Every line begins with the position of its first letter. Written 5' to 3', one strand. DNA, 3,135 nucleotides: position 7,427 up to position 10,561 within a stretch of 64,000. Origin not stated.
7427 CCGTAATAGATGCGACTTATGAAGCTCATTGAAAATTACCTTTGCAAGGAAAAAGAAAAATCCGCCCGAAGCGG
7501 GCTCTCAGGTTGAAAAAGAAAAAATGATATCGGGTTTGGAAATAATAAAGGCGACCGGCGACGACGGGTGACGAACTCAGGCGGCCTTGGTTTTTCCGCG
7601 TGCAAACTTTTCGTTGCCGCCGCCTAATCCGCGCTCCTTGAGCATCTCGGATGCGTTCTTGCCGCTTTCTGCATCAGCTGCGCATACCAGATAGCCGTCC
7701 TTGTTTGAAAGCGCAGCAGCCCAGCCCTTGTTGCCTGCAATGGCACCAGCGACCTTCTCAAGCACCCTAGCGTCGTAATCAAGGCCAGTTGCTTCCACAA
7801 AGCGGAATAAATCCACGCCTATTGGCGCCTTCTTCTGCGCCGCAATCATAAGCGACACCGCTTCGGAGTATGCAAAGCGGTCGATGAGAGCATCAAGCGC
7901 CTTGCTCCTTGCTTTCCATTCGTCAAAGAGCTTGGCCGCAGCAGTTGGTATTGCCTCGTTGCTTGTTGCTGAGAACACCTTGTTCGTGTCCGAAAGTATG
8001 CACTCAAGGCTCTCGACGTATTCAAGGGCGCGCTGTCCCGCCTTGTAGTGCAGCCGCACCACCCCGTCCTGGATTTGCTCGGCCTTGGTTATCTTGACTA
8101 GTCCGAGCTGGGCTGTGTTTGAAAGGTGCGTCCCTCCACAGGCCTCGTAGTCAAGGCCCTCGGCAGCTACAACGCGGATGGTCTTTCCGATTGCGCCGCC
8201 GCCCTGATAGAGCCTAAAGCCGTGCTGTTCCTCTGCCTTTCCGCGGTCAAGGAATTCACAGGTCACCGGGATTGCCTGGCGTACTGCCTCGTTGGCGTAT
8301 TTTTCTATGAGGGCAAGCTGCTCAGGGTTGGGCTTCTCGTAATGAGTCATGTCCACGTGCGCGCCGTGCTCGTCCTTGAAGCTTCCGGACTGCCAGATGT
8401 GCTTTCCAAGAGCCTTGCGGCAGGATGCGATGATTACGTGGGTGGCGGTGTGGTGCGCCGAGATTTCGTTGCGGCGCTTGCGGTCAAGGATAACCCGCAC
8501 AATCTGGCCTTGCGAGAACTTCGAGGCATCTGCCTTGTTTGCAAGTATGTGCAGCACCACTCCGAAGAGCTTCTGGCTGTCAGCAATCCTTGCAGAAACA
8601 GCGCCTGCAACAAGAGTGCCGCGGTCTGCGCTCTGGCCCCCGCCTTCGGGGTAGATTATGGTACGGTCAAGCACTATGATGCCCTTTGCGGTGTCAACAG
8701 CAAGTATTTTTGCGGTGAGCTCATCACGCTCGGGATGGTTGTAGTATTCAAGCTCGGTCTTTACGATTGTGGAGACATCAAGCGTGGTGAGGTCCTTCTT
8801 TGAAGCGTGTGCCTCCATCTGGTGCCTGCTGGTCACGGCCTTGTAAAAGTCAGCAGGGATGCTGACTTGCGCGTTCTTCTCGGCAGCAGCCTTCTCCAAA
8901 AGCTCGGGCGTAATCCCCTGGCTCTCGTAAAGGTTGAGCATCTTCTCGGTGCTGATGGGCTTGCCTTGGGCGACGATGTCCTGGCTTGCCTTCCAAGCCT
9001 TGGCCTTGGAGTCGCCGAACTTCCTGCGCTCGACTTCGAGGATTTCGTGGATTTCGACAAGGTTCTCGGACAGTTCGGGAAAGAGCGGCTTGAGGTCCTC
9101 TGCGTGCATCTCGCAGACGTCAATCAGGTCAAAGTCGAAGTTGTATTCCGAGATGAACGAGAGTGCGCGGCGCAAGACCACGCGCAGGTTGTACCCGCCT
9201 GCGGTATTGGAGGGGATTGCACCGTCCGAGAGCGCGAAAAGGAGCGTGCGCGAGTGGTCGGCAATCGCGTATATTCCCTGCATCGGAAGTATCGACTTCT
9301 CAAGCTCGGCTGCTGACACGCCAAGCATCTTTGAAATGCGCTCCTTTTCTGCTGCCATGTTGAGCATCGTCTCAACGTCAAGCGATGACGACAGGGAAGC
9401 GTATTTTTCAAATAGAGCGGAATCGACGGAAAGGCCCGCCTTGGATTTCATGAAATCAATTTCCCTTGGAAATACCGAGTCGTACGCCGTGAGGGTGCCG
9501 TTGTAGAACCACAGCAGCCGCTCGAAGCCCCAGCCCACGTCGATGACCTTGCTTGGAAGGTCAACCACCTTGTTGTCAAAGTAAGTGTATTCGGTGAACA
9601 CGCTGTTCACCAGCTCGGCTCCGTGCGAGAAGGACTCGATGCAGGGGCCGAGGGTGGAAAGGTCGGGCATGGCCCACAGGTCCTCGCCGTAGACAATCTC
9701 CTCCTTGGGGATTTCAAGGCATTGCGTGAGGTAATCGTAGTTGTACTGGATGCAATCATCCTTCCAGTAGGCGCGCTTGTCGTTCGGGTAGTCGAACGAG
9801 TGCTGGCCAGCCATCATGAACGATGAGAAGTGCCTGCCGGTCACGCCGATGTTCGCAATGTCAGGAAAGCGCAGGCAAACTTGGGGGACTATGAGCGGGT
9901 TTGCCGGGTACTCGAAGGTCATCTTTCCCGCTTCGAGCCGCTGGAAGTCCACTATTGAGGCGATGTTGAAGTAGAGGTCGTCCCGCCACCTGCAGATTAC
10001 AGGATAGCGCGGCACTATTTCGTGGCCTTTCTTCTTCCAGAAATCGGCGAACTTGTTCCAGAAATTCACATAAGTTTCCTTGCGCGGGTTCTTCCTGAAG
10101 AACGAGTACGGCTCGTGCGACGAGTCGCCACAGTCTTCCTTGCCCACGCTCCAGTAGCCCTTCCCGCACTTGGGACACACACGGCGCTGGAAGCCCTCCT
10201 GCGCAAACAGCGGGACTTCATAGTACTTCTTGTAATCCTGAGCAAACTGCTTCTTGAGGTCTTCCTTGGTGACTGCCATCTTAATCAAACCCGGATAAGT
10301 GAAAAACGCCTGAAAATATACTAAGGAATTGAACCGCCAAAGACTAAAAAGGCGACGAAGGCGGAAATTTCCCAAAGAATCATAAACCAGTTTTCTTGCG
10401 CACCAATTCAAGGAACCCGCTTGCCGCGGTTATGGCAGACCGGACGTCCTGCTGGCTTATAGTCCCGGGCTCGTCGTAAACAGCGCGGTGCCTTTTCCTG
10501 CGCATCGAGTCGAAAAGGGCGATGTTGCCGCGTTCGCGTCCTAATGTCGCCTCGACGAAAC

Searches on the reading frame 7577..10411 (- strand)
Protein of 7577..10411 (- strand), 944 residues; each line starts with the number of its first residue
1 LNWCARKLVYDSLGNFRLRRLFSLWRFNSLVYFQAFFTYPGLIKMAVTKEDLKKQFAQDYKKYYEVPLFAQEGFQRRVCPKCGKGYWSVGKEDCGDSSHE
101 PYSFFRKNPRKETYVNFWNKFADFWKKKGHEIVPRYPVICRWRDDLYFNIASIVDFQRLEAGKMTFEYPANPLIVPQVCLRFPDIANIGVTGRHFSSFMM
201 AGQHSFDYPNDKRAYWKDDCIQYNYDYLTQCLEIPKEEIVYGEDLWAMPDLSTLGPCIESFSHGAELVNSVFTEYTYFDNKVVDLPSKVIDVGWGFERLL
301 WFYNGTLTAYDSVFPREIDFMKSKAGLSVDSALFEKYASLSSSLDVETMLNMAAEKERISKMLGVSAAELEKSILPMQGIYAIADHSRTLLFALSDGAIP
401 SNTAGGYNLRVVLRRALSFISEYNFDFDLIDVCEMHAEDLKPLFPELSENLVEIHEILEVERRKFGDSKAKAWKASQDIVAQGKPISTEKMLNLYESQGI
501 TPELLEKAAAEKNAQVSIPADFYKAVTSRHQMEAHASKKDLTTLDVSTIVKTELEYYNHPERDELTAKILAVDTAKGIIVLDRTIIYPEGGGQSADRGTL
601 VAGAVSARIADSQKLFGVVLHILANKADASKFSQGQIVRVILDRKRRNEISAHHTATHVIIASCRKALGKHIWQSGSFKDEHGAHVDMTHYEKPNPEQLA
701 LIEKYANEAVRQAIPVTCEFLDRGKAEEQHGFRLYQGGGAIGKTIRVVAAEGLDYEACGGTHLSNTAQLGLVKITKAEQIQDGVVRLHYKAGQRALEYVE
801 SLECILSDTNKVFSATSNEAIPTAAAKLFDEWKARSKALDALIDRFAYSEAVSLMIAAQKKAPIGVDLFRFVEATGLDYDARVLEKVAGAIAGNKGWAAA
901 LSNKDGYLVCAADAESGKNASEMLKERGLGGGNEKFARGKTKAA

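Call 33: find_related_loci(query=window:7577-10411:-, collection=genome_contigs, flank=500)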
Query window:7577-10411:- (944 aa) in genome_contigs; peptide patterns used: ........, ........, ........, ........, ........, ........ (x = any residue, [..] = any of these).
41 stretches matched a pattern; 3 encode a relative of the query (tblastn E <= 1e-3); 3 distinct loci.
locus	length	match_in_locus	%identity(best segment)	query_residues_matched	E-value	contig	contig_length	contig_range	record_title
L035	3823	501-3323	87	1-943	0e+0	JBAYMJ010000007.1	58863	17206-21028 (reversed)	MAG: Candidatus Micrarchaeia archaeon isolate SO_2016_LW1_37 scaffold00322_LW64-88_2016, whole genome shotgun sequence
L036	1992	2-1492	86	447-943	0e+0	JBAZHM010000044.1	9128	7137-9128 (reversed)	MAG: Candidatus Micrarchaeia archaeon isolate SO_2017_LW3_70 NODE_24495_length_9128_cov_0.857127_LW162_2017, whole genom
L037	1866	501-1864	90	44-494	0e+0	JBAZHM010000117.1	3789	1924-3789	MAG: Candidatus Micrarchaeia archaeon isolate SO_2017_LW3_70 NODE_96765_length_3789_cov_1.043146_LW162_2017, whole genom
